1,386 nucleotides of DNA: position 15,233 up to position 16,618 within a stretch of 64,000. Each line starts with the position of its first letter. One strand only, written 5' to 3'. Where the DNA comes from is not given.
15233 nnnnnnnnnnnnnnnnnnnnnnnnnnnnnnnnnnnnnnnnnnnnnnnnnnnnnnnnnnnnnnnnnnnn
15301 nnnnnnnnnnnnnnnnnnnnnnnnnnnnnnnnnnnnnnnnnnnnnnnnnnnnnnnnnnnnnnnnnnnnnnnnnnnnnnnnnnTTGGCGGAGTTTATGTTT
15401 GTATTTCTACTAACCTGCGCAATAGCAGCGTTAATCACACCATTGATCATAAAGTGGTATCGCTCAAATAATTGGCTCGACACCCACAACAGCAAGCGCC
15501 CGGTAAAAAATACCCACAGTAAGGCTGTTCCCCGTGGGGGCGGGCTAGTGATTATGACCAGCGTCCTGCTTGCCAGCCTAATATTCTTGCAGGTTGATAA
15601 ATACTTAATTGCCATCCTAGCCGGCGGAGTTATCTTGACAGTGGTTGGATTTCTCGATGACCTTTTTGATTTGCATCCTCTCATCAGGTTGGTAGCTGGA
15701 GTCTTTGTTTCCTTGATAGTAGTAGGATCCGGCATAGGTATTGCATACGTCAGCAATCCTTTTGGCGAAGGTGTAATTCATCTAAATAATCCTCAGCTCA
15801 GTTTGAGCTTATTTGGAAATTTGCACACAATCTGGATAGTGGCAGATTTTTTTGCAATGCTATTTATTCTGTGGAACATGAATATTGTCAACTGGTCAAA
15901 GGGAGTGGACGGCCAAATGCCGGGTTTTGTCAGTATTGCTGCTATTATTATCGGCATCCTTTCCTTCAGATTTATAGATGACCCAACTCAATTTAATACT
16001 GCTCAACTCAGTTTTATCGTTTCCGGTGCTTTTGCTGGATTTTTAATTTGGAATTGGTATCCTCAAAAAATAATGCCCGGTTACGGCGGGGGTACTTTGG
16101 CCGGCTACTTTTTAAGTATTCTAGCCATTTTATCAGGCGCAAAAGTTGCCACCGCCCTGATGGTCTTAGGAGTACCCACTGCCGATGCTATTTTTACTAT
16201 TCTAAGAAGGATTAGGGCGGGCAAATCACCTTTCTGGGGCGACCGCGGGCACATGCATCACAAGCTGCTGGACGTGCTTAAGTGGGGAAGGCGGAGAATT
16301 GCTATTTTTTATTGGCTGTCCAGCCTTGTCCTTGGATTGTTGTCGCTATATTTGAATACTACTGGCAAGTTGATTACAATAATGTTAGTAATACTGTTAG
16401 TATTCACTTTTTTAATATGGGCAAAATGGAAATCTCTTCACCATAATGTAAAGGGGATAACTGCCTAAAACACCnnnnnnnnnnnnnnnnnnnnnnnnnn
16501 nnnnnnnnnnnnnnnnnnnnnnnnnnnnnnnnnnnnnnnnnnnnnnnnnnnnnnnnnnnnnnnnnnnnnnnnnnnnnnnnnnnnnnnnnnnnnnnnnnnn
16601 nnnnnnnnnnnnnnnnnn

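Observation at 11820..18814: Six-gene envelope glycosylation operon combining a processive GT2, two GT-C enzymes, a WecA-like primer enzyme and a DPPR-synthase-like UbiA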

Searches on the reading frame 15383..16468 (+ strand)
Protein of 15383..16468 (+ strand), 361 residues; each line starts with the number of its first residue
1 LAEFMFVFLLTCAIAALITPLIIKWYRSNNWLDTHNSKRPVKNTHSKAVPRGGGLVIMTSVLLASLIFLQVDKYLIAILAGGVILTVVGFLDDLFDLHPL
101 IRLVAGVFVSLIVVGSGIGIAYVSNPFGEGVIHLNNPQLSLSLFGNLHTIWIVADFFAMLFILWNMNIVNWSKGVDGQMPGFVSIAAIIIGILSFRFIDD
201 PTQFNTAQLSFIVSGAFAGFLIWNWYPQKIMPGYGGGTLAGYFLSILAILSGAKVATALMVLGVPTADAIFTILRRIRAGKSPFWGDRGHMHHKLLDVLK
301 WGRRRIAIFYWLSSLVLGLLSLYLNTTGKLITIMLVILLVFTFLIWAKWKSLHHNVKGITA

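Call 4: search_protein_families(library=pfam, proteins=[window:15383-16468:+], max_evalue=0.01)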
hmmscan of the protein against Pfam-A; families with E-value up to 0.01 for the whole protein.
window:15383-16468:+ (361 aa): 1 family
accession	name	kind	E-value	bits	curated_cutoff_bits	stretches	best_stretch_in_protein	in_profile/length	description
PF00953.26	Glycos_transf_4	-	4.4e-23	82.5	27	1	76-251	2-159/160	Glycosyl transferase family 4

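Call 5: search_protein_families(library=ncbifam, proteins=[window:15383-16468:+], max_evalue=0.01)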
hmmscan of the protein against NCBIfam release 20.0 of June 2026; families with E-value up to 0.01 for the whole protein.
window:15383-16468:+ (361 aa): 3 families
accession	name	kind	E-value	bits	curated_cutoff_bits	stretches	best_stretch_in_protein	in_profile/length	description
TIGR02380.1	ECA_wecA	exception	1e-20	74.2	326.05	1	3-347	3-335/346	UDP-N-acetylglucosamine--undecaprenyl-phosphate N-acetylglucosaminephosphotransferase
NF053644.1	MraY_archaea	equivalog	7.3e-15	55.1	450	2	157-321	185-339/340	pseudomurein biosynthesis MraY family phospho-N-acetylmuramoyl-pentapeptide-transferase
TIGR00445.1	mraY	equivalog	2.5e-12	46.9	192.05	1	16-322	2-315/321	phospho-N-acetylmuramoyl-pentapeptide-transferase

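Call 62: search_solved_structures(query=window:15383-16465:+, max_evalue=0.01)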
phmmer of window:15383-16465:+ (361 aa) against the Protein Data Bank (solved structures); distinct sequences matched with E-value up to 0.01: 1.
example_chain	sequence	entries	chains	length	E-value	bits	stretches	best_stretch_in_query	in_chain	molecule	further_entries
5jnq_A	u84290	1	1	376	3.8e-10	42.8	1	4-319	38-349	Phospho-N-acetylmuramoyl-pentapeptide-transferase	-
